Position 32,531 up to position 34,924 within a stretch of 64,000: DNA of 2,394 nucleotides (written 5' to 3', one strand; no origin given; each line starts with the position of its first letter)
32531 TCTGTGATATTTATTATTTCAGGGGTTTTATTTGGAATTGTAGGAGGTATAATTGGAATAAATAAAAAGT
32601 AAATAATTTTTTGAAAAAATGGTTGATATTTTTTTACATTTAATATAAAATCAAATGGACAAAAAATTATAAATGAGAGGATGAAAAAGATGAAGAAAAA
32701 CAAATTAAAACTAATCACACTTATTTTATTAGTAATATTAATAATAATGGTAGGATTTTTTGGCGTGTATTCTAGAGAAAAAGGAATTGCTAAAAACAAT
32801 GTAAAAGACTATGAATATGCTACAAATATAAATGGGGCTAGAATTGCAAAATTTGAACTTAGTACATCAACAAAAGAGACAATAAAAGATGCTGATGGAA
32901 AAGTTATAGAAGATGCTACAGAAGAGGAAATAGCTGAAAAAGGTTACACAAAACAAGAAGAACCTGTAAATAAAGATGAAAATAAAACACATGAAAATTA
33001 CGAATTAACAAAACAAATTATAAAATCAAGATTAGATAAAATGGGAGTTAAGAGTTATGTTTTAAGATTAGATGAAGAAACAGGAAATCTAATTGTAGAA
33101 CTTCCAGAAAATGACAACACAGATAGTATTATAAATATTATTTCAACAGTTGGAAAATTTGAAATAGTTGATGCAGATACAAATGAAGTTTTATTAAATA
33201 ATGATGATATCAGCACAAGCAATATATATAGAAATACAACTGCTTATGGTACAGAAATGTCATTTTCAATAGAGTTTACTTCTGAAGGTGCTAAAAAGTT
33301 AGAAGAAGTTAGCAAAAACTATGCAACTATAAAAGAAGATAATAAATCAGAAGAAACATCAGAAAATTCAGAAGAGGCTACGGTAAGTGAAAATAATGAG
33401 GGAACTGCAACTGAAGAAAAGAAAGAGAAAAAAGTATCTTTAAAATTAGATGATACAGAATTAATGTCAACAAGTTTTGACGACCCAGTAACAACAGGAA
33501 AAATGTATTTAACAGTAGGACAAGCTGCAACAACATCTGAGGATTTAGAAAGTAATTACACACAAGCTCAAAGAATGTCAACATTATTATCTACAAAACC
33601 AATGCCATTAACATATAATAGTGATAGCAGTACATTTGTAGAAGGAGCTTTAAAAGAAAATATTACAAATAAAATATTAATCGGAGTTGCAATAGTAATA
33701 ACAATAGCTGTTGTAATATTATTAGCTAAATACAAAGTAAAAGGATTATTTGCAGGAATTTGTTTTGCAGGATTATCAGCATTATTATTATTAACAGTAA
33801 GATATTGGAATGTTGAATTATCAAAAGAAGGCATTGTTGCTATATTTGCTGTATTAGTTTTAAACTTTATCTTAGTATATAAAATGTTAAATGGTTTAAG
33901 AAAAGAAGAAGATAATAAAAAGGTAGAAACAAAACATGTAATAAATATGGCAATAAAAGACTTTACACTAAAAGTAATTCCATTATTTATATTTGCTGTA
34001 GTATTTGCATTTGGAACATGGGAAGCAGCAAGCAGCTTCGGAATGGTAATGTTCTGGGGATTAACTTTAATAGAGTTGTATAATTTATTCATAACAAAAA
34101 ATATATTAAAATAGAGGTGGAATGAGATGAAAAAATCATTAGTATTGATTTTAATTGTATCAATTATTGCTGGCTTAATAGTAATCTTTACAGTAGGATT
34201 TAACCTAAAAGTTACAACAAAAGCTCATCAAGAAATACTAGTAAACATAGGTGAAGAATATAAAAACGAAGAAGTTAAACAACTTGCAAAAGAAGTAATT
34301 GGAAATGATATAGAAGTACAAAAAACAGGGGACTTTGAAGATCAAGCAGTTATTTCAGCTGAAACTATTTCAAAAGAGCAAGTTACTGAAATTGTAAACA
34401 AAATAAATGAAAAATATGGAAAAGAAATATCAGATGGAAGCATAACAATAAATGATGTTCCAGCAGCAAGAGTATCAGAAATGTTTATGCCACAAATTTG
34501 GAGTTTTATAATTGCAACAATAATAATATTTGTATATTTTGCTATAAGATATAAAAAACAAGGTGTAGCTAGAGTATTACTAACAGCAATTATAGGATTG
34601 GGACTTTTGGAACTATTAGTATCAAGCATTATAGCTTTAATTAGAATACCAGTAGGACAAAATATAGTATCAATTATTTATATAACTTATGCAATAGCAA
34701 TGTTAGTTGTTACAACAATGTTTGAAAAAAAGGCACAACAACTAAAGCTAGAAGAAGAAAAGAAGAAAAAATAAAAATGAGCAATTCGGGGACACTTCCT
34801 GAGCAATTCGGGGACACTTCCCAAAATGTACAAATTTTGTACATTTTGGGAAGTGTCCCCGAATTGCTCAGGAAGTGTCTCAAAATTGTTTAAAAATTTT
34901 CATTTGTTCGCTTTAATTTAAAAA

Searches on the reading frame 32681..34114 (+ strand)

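Call 91: search_protein_families(library=pfam, proteins=[window:32681-34114:+], max_evalue=0.01)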
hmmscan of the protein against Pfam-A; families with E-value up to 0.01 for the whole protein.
window:32681-34114:+ (477 aa): 3 families
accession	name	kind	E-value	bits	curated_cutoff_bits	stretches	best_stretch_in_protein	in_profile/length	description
PF21760.3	SecD_1st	-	8e-05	22.4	27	1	110-166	4-59/60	Protein translocase subunit SecDF, P1 domain, N-terminal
PF13624.11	SurA_N_3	-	0.00043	20.6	27.2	1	1-92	2-86/162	SurA-like N-terminal domain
PF19053.6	EccD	-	0.0048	16.3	30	1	329-399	84-153/339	EccD-like transmembrane domain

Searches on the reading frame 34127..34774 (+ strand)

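Call 91: search_protein_families(library=pfam, proteins=[window:34127-34774:+], max_evalue=0.01)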
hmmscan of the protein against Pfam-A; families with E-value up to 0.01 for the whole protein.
window:34127-34774:+ (215 aa): 1 family
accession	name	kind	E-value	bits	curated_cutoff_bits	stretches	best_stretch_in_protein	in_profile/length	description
PF14264.12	Glucos_trans_II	-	0.0047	16.5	30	1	85-194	204-316/317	Glucosyl transferase GtrII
